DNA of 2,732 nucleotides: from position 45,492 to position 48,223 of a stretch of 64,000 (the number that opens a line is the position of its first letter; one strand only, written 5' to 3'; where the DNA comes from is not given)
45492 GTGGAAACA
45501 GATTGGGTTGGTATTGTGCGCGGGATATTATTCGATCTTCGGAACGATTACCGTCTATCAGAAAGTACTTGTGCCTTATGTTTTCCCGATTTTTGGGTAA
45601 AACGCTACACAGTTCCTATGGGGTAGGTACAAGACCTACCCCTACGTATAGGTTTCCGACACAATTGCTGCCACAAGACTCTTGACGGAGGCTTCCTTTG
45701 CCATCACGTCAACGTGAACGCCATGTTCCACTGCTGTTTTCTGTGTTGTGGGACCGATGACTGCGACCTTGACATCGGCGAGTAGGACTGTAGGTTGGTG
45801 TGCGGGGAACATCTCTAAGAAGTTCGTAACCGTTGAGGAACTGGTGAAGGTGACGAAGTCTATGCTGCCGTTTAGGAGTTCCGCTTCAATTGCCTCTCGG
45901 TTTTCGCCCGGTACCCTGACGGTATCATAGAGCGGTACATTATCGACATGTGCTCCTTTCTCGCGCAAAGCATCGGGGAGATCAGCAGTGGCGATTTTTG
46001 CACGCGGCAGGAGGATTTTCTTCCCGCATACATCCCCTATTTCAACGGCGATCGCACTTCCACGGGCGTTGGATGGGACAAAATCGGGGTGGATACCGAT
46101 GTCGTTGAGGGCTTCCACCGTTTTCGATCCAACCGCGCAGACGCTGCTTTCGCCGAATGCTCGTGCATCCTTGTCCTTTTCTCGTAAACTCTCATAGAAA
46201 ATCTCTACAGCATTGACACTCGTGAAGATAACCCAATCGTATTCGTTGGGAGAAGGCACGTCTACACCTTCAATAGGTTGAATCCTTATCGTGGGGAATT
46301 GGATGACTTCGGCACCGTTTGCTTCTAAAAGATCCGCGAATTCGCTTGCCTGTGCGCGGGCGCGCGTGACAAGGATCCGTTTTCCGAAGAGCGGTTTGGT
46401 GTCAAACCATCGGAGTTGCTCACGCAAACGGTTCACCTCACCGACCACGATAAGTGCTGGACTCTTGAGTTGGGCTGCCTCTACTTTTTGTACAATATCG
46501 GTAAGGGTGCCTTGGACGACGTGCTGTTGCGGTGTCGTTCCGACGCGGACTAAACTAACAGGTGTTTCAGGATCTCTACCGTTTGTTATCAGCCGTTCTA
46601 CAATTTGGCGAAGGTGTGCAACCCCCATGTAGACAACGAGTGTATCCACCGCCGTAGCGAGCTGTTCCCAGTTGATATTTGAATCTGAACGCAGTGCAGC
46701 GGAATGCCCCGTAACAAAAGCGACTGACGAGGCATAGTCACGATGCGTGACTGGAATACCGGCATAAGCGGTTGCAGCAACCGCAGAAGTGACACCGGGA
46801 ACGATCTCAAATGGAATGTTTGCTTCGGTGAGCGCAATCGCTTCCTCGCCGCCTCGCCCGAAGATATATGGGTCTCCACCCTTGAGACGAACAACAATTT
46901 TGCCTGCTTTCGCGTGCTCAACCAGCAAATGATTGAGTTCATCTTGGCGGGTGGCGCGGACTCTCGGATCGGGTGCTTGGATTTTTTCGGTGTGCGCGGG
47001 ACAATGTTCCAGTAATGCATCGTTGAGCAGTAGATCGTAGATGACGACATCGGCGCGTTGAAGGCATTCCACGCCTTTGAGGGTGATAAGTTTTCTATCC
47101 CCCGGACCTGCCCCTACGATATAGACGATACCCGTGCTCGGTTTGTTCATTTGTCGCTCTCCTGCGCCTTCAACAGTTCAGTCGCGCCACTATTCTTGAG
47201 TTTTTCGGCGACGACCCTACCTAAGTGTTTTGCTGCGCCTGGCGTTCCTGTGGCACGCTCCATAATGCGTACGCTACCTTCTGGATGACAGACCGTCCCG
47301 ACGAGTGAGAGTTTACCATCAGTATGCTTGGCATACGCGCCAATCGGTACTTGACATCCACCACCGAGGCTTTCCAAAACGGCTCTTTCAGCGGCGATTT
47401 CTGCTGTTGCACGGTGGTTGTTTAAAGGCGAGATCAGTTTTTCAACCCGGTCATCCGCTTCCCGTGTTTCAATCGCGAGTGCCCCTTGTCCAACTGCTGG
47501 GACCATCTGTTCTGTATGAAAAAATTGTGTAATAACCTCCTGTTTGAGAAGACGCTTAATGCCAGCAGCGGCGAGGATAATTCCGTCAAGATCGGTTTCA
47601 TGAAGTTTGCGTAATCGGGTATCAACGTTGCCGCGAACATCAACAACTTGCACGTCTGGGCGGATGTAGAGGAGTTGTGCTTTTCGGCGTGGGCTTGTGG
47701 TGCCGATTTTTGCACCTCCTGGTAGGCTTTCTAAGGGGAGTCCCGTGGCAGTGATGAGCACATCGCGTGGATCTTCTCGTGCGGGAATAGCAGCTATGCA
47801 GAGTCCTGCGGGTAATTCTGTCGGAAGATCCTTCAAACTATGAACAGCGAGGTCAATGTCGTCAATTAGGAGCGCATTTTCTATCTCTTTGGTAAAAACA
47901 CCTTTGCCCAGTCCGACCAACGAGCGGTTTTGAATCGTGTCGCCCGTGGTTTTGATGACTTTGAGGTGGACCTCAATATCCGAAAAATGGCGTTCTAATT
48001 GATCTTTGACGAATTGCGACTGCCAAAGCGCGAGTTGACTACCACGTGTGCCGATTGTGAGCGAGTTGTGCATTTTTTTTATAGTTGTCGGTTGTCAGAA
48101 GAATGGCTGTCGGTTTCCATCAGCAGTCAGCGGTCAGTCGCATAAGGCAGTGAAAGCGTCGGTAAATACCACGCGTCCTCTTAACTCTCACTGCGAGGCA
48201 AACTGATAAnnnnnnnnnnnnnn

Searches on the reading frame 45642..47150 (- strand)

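Call 36: search_protein_families(library=pfam, proteins=[window:45642-47150:-], max_evalue=0.0001)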
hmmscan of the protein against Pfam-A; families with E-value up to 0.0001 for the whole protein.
window:45642-47150:- (502 aa): 2 families
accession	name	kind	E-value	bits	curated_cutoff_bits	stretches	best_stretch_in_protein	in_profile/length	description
PF02602.20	HEM4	-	8.4e-64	215.3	27.5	1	270-494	2-231/231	Uroporphyrinogen-III synthase HemD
PF00590.25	TP_methylase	-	1.1e-51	176.2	27.8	1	9-219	2-211/212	Tetrapyrrole (Corrin/Porphyrin) Methylases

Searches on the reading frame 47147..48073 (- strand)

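Call 36: search_protein_families(library=pfam, proteins=[window:47147-48073:-], max_evalue=0.0001)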
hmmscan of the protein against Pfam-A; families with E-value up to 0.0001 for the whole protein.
window:47147-48073:- (308 aa): 2 families
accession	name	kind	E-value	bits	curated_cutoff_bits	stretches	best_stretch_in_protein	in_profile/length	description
PF01379.25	Porphobil_deam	-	3e-81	272.4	22.1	1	5-211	1-206/207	Porphobilinogen deaminase, dipyromethane cofactor binding domain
PF03900.20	Porphobil_deamC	-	2.4e-18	66.7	26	1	224-294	2-74/74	Porphobilinogen deaminase, C-terminal domain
